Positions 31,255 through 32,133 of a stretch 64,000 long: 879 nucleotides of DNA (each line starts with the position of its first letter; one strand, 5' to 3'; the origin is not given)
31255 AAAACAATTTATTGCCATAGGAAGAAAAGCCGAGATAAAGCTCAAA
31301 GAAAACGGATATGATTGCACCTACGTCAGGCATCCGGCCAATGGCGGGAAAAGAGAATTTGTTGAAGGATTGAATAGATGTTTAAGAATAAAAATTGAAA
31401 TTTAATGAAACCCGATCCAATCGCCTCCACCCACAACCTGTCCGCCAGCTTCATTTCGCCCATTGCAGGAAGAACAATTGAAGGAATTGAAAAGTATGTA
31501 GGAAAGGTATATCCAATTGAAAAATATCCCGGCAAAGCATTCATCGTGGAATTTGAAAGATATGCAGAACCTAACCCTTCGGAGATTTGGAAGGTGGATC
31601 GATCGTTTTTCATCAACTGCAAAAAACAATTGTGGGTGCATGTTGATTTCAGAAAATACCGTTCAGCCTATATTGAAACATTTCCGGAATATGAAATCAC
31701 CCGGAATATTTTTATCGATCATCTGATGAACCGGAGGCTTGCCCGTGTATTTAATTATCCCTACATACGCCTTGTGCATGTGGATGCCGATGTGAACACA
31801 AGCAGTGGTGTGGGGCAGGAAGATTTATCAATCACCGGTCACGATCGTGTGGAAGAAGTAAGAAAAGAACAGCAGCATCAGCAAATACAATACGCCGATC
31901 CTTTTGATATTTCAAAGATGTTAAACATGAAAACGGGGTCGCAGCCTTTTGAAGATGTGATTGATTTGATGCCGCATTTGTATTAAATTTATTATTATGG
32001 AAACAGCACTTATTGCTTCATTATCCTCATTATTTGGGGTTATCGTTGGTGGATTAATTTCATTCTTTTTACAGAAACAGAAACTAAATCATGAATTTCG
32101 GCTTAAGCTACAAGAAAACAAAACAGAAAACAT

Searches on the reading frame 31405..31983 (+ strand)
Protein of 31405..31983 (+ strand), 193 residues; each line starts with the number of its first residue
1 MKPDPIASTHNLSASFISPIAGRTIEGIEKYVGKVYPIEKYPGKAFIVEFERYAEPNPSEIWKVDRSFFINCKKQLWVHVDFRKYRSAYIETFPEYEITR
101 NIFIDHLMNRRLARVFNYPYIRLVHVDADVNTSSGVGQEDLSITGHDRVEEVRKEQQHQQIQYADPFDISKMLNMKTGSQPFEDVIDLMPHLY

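Call 3: search_protein_families(library=pfam, proteins=[window:31405-31983:+], max_evalue=0.1)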
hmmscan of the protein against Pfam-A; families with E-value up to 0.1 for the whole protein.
window:31405-31983:+ (193 aa): 0 families

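Call 4: search_protein_families(library=padloc, proteins=[window:31405-31983:+], max_evalue=0.1)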
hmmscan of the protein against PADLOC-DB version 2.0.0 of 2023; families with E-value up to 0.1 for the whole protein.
window:31405-31983:+ (193 aa): 0 families

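Call 5: search_protein_families(library=ncbifam, proteins=[window:31405-31983:+], max_evalue=0.1)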
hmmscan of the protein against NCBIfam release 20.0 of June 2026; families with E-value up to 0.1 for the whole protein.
window:31405-31983:+ (193 aa): 0 families

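Call 8: find_homologous_proteins(query=window:31405-31983:+)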
Query window:31405-31983:+ (193 aa): 17 proteins with E <= 0.001 among 66 candidates.
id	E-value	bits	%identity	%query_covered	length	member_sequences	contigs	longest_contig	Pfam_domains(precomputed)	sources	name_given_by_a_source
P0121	1.3e-127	441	100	100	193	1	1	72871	-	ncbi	ncbi:MAG: hypothetical protein V2A54_16425 [Bacteroidota bacterium]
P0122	4.9e-64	234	55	100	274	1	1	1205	-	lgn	-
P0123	8.0e-54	200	52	94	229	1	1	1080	-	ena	-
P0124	1.4e-32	131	45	87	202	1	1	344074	-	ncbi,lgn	-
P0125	1.7e-30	124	42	87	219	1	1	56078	-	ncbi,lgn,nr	ncbi:MAG: hypothetical protein JWO92_710 [Chitinophagaceae bacterium]|nr:hypothetical protein [Chiti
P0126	7.3e-29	119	37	97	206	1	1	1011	-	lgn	-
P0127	7.3e-29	119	40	87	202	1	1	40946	-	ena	-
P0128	1.0e-28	118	39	89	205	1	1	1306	-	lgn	-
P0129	3.2e-25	107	44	65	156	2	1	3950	-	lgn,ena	-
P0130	7.1e-25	106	41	72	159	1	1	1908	-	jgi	jgi:hypothetical protein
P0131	6.5e-23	99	35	87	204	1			-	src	-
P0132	5.5e-19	87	33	96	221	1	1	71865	-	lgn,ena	-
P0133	5.8e-16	77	31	96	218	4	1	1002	-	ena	-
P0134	3.3e-15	74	32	96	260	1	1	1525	-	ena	-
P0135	5.5e-14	70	30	96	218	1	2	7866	-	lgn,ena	-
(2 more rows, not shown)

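Call 11: find_encoding_contigs(protein=P0124, flank=6000, max_places=3)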
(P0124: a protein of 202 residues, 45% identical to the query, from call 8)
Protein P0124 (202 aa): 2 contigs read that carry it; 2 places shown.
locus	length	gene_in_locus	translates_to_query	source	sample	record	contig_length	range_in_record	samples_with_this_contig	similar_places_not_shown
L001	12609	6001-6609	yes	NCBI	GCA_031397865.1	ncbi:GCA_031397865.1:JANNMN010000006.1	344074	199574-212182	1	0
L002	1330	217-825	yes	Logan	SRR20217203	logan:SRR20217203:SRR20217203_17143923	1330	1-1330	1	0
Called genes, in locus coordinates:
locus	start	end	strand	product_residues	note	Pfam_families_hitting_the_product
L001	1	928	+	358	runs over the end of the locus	PF02518:HATPase_c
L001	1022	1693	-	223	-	-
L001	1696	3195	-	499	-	PF00912:Transgly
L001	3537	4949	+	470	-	-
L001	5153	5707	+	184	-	PF01797:Y1_Tnp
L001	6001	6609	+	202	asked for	-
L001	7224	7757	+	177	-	PF09965:DUF2199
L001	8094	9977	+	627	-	PF17660:BTRD1, PF00144:Beta-lactamase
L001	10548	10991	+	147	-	-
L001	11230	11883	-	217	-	PF20108:DUF6498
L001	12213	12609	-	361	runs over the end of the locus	-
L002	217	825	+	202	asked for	-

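Call 12: find_encoding_contigs(protein=P0125, flank=6000, max_places=3)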
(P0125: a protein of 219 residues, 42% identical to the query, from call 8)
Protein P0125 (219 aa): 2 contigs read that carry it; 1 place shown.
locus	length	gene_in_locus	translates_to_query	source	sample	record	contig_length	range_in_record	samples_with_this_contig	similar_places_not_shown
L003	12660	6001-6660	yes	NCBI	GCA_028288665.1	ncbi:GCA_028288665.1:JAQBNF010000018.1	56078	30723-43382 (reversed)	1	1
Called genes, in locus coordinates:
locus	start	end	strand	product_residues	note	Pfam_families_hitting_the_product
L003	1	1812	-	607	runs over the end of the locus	PF04909:Amidohydro_2 (faint)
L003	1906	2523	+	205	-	PF12587:DUF3761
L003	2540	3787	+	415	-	PF06282:DUF1036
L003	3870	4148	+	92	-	PF13031:DUF3892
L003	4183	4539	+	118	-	PF01809:YidD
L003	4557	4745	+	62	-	-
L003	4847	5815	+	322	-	-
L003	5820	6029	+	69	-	PF15777:Anti-TRAP (faint), PF25436:BSD2_CRD (faint), PF27659:CHP02642 (faint)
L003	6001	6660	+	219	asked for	-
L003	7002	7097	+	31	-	-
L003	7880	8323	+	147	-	-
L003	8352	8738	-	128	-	-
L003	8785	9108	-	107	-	-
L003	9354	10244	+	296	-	-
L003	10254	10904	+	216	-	-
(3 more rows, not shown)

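Call 13: find_encoding_contigs(protein=P0127, flank=6000, max_places=2)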
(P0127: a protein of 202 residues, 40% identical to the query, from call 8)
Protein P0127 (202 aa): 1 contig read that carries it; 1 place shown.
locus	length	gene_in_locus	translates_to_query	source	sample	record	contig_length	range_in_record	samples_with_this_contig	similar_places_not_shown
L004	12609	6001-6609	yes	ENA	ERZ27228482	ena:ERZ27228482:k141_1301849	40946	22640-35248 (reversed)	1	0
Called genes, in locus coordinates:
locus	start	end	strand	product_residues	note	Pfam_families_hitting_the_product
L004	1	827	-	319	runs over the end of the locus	PF07661:MORN_2 (faint), PF03544:TonB_C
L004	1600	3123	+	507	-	PF12161:HsdM_N, PF02384:N6_Mtase, PF05175:MTS (weak)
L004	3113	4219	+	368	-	PF01420:Methylase_S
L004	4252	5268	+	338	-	-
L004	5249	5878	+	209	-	-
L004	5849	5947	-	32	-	-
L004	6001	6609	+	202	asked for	-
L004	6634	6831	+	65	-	PF00313:CSD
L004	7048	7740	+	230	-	-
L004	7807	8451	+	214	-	-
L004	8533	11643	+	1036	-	PF04313:HSDR_N, PF04851:ResIII, PF18766:SWI2_SNF2, PF22679:T1R_D3-like, PF11867:T1RH-like_C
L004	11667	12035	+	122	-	-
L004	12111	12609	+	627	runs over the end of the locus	PF10592:AIPR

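Call 14: find_encoding_contigs(protein=P0132, flank=6000, max_places=2)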
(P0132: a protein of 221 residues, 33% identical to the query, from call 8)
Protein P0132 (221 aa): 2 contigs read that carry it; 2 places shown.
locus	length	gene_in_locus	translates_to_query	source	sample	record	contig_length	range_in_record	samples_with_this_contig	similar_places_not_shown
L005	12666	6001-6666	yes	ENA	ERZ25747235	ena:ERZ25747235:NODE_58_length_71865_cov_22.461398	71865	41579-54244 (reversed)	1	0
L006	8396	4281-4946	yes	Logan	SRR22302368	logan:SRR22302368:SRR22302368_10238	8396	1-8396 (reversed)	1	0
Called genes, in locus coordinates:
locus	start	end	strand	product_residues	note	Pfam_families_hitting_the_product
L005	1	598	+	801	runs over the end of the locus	PF04879:Molybdop_Fe4S4, PF00384:Molybdopterin, PF01568:Molydop_binding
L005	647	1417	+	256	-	PF03892:NapB (faint), PF22113:Mtrc-MtrF_II-IV_dom (faint)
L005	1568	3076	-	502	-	PF00474:SSF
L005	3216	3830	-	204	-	-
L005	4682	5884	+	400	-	PF02661:Fic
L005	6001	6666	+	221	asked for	-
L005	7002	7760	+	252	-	-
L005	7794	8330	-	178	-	PF12867:DinB_2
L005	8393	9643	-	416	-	PF01594:AI-2E_transport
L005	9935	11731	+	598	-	PF00009:GTP_EFTU, PF00071:Ras (weak), PF03144:GTP_EFTU_D2, PF00679:EFG_C, PF06421:LepA_C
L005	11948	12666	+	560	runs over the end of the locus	PF01336:tRNA_anti-codon, PF00152:tRNA-synt_2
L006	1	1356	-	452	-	?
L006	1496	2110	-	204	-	-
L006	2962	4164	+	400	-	PF02661:Fic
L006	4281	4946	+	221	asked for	-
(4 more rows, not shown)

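Call 37: predict_structure(alignment_id=A2)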
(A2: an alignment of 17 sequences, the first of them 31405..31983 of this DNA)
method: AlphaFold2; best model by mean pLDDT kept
length: 193 residues; sequences in the alignment: 17
mean_pLDDT: 80.9   pTM: 0.81
mean pLDDT of the five models: 80.9, 80.5, 79.9, 75.6, 73.8
residues with pLDDT >= 90: 67; 70-90: 86; 50-70: 24; < 50: 16
segments of 3 or more residues with pLDDT < 50: 133-146
pLDDT, mean of each block of 10 residues (from residue 1): 88 90 96 96 95 74 83 93 92 76 80 90 82 43 51 79 89 67 70 82
secondary structure, 60 per line:
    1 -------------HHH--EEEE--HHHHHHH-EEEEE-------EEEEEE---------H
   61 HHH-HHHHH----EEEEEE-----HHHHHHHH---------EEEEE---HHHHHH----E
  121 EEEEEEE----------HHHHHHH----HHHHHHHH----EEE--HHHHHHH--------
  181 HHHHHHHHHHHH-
elements in order: E19-22 H25-31 E33-37 E45-50 H60-63 H65-69 E74-79 H85-92 E102-106 H110-115 E120-127 H138-144 H149-156 E161-163 H166-172 H181-192

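Call 40: fold_search(model_id=the predicted structure, library=pdb)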
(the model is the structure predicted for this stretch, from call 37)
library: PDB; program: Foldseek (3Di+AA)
matches with E <= 10: 101; with E <= 0.001: 0
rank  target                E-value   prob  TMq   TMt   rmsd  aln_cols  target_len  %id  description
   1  4y8d_A                6.5e-01  0.11  0.23  0.18   8.9       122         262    9  Crystal structure of Cyclin-G associated kinase (GAK) complexed with selective 12i inhibitor (released 2015-04-08)
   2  5n84                  7.8e-01  0.12  0.20  0.16   6.5       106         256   11  TTK kinase domain in complex with Mps-BAY2b (released 2017-05-31)
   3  5xon_A                8.9e-01  0.03  0.15  0.04  16.6       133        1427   10  RNA Polymerase II elongation complex bound with Spt4/5 and TFIIS (released 2017-08-16)
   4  6tnb                  1.1e+00  0.11  0.21  0.17   7.1       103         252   12  X-RAY STRUCTURE OF MPS1 IN COMPLEX WITH COMPOUND 41 (released 2020-05-13)
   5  7chn                  1.3e+00  0.09  0.21  0.16   6.5       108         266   11  Crystal structure of TTK kinase domain in complex with compound 9 (released 2021-05-12)
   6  3w1f                  1.4e+00  0.08  0.21  0.17  10.2       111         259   13  Crystal structure of Human MPS1 catalytic domain in complex with 5-(5-ethoxy-6-(1-methyl-1H-pyrazol-4-yl)-1H-indazol-3-y (released 2013-06-26)
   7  5n9s                  1.5e+00  0.09  0.21  0.16   6.5       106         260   12  TTK kinase domain in complex with BAY 1161909 (released 2017-05-31)
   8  4c58_A                1.5e+00  0.08  0.22  0.17   7.5       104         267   10  Structure of GAK kinase in complex with nanobody (NbGAK_4) (released 2013-10-09)
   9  6tnc                  1.5e+00  0.09  0.21  0.16   6.5       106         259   12  X-RAY STRUCTURE OF MPS1 IN COMPLEX WITH COMPOUND 46 (released 2020-05-13)
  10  7cja                  1.5e+00  0.09  0.21  0.16   6.5       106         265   11  Crystal structure of TTK kinase domain in complex with compound 28 (released 2021-05-12)
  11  5ap2                  1.6e+00  0.08  0.21  0.16   6.5       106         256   12  Naturally Occurring Mutations in the MPS1 Gene Predispose Cells to Kinase Inhibitor Drug Resistance. (released 2015-09-23)
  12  5ei2                  2.0e+00  0.08  0.21  0.16   7.2       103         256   11  Rapid Discovery of Pyrido[3,4-d]pyrimidine Inhibitors of Monopolar Spindle kinase 1 (MPS1) Using a Structure-Based Hydri (released 2016-04-20)
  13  4c59_A                2.0e+00  0.08  0.23  0.18   7.5       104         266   10  Structure of GAK kinase in complex with nanobody (NbGAK_4) (released 2013-10-09)
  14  2x9e                  2.0e+00  0.05  0.18  0.15   9.3       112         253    9  HUMAN MPS1 IN COMPLEX WITH NMS-P715 (released 2010-12-29)
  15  5n93                  2.0e+00  0.05  0.18  0.14   7.8       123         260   10  TTK kinase domain in complex with TC-Mps1-12 (released 2017-05-31)
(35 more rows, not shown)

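Call 43: fold_search(model_id=the predicted structure, library=viral)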
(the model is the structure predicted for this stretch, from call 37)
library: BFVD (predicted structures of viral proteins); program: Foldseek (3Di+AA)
matches with E <= 10: 94; with E <= 0.001: 0
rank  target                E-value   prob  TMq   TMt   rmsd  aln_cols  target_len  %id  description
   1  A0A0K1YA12            9.4e-01  0.11  0.19  0.32  12.6       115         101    9  Uncharacterized protein [Streptomyces phage Lannister]
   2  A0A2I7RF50            2.2e+00  0.03  0.13  0.23   5.8        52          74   12  (no name in the UniProt tables at hand)
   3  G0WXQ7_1              2.2e+00  0.01  0.13  0.04  19.3       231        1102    8  RNA-directed RNA polymerase L (Fragment) [Soybean cyst nematode associated Uukuniemi virus]
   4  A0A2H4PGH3            2.5e+00  0.06  0.19  0.25  11.0       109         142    7  Uncharacterized protein [Streptomyces phage Alsaber]
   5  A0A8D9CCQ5            2.5e+00  0.04  0.14  0.29  12.5       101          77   11  Uncharacterized protein [uncultured marine phage]
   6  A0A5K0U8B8            2.5e+00  0.00  0.09  0.04  16.5       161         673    6  Uncharacterized protein [Yasminevirus sp. GU-2018]
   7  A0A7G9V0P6            2.7e+00  0.02  0.15  0.19  16.3       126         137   11  (no name in the UniProt tables at hand)
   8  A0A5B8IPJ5            2.7e+00  0.02  0.16  0.11   9.2       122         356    7  non-specific serine/threonine protein kinase [Mimiviridae sp. ChoanoV1]
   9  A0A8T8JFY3            2.9e+00  0.08  0.24  0.36  10.2       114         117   12  (no name in the UniProt tables at hand)
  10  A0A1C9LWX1            2.9e+00  0.06  0.19  0.34  11.1       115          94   13  Uncharacterized protein [Streptomyces phage Brataylor]
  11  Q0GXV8                2.9e+00  0.04  0.20  0.31   8.8       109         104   11  Single-strand binding protein [Lactococcus phage Q54]
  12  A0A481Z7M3            2.9e+00  0.01  0.13  0.03  14.3       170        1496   13  Early transcription factor large subunit-like protein [Pithovirus LCPAC304]
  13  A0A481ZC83            3.0e+00  0.03  0.14  0.23  12.6        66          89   15  Uncharacterized protein [Pithovirus LCPAC403]
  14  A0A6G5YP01            3.0e+00  0.02  0.16  0.20   9.3       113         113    9  (no name in the UniProt tables at hand)
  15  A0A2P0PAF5            3.4e+00  0.01  0.14  0.06  19.6       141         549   13  (no name in the UniProt tables at hand)
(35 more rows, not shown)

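Call 74: search_protein_families(library=ncbifam, proteins=[L004:5249-5875:+, L004:4252-5265:+], max_evalue=0.01)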
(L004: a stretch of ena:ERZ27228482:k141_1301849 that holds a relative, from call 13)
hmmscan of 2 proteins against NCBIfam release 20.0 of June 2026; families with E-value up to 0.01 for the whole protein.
L004:5249-5875:+ (209 aa): 0 families

L004:4252-5265:+ (338 aa): 0 families

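Call 75: search_solved_structures(query=A2, max_evalue=10)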
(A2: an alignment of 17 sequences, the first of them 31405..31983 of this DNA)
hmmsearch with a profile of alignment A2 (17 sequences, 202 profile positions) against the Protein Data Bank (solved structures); distinct sequences matched with E-value up to 10: 2.
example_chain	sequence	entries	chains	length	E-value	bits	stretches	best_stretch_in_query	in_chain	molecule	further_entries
1yg0_A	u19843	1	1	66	0.86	12.1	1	26-62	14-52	COP associated protein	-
4mz0_A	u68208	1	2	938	1.7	11.1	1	104-164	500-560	CurL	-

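Call 77: search_protein_representatives(alignment_id=A2)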
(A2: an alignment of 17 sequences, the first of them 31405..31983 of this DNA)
Query: 17 sequences, 202 profile positions. Proteins with E-value up to 0.001 (for the whole library): 393; up to 1e-10: 197; up to 1e-30: 83. The best 150 are listed.
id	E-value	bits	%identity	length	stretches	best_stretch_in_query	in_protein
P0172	4.8e-74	264.4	-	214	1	2-197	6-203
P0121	3.2e-73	261.8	-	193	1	9-198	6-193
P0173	9.2e-64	230.8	-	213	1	2-197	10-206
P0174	1.1e-62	227.3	-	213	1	2-197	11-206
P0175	1.5e-62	226.9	-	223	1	1-201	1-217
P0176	4.2e-60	218.9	-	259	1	8-199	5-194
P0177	2.3e-59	216.5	-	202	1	3-197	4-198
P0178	1.4e-58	214.0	-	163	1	43-199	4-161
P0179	2.9e-57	209.6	-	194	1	9-198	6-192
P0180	5.1e-57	208.8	-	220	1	29-183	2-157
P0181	7.4e-57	208.3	-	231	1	9-199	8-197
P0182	2.3e-56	206.7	-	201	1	3-199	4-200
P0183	3.0e-55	203.1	-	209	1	1-197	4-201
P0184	7.2e-55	201.8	-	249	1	2-196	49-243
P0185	1.5e-54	200.8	-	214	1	10-199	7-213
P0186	3.0e-54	199.8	-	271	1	10-198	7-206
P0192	2.1e-50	187.2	-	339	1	9-200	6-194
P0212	3.9e-41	157.0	-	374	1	5-196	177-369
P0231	4.6e-35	137.1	-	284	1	11-200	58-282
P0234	1.2e-34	135.7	-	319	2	9-120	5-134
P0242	1.0e-32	129.4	-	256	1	11-133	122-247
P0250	2.2e-31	125.1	-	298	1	2-148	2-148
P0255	1.4e-30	122.5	-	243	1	10-149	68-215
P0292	2.1e-21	92.6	-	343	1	73-150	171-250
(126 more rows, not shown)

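Call 78: search_protein_families(library=pfam, proteins=[P0212, P0192, P0292, P0234, P0250, P0231, P0186, P0242, P0255, P0176], max_evalue=0.01)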
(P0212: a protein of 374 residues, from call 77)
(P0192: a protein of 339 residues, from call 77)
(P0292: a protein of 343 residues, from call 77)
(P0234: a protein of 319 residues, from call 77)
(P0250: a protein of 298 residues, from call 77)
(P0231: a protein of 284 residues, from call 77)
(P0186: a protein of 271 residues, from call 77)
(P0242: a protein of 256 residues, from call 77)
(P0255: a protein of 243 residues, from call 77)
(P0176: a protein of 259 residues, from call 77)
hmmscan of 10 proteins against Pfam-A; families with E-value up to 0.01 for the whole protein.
P0212 (374 aa): 1 family
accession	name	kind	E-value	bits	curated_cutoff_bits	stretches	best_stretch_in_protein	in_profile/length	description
PF00583.31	Acetyltransf_1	-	0.0031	18.2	20.7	1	46-143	31-116/116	Acetyltransferase (GNAT) family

P0192 (339 aa): 2 families
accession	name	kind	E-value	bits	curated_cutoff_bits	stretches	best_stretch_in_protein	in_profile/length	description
PF00313.28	CSD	-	7.7e-10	39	27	1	276-338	2-65/66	'Cold-shock' DNA-binding domain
PF08206.17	OB_RNB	-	0.0013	18.8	24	1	287-339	9-58/58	Ribonuclease B OB domain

P0292 (343 aa): 0 families

P0234 (319 aa): 0 families

P0250 (298 aa): 0 families

P0231 (284 aa): 0 families

P0186 (271 aa): 0 families

P0242 (256 aa): 0 families

P0255 (243 aa): 0 families

P0176 (259 aa): 0 families

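Call 80: search_protein_families(library=phrogs, proteins=[window:31405-31983:+], max_evalue=0.01)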
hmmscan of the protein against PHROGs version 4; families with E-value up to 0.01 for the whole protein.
window:31405-31983:+ (193 aa): 0 families

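Call 83: search_dna_similar(query=window:31405-31983:+, collection=plasmids, mode=protein, max_evalue=0.001, max_rows=15)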
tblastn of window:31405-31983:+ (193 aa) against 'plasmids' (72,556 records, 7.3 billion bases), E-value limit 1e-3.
No match.

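Call 89: find_encoding_contigs(protein=P0122, flank=3000, max_places=3)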
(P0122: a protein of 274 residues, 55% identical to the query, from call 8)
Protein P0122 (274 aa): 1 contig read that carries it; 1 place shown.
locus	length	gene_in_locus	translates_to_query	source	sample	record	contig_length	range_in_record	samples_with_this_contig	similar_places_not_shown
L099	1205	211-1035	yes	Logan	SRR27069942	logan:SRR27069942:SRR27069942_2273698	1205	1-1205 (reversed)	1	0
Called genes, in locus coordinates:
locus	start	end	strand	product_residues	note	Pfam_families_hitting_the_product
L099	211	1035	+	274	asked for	-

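Call 102: find_related_loci(query=A2, collection=metagenome_contigs, flank=6000)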
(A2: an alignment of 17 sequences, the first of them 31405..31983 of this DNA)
Query A2 (193 aa) in metagenome_contigs; peptide patterns used: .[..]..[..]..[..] (x = any residue, [..] = any of these).
272 stretches matched a pattern; 251 encode a relative of the query (tblastn E <= 1e-3); the best 80 are kept; 80 distinct loci.
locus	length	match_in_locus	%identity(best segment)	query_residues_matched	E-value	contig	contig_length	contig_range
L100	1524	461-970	40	19-185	4e-37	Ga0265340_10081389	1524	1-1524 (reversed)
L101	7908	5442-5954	39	19-187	2e-35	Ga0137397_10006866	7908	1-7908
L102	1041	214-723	39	19-185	2e-35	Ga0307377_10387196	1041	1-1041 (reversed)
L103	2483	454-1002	36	6-185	5e-34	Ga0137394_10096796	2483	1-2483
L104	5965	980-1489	39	19-185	2e-34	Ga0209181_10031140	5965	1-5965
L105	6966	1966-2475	39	19-185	6e-34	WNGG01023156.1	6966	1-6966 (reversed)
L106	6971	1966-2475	39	19-185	6e-34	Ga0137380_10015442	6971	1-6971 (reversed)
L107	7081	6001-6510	37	19-185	2e-33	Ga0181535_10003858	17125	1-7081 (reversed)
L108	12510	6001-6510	37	19-185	2e-33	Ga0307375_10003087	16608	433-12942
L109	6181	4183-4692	37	19-185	2e-33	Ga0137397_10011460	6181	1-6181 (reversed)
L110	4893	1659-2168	37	19-185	2e-33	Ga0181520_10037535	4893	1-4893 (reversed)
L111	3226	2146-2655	37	19-185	2e-33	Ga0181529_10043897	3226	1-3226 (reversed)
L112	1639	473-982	37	19-185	3e-33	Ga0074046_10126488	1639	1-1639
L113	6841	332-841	38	19-185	5e-33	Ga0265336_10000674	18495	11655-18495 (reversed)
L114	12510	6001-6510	39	19-185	6e-33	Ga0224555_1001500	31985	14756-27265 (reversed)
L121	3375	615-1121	40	19-186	2e-32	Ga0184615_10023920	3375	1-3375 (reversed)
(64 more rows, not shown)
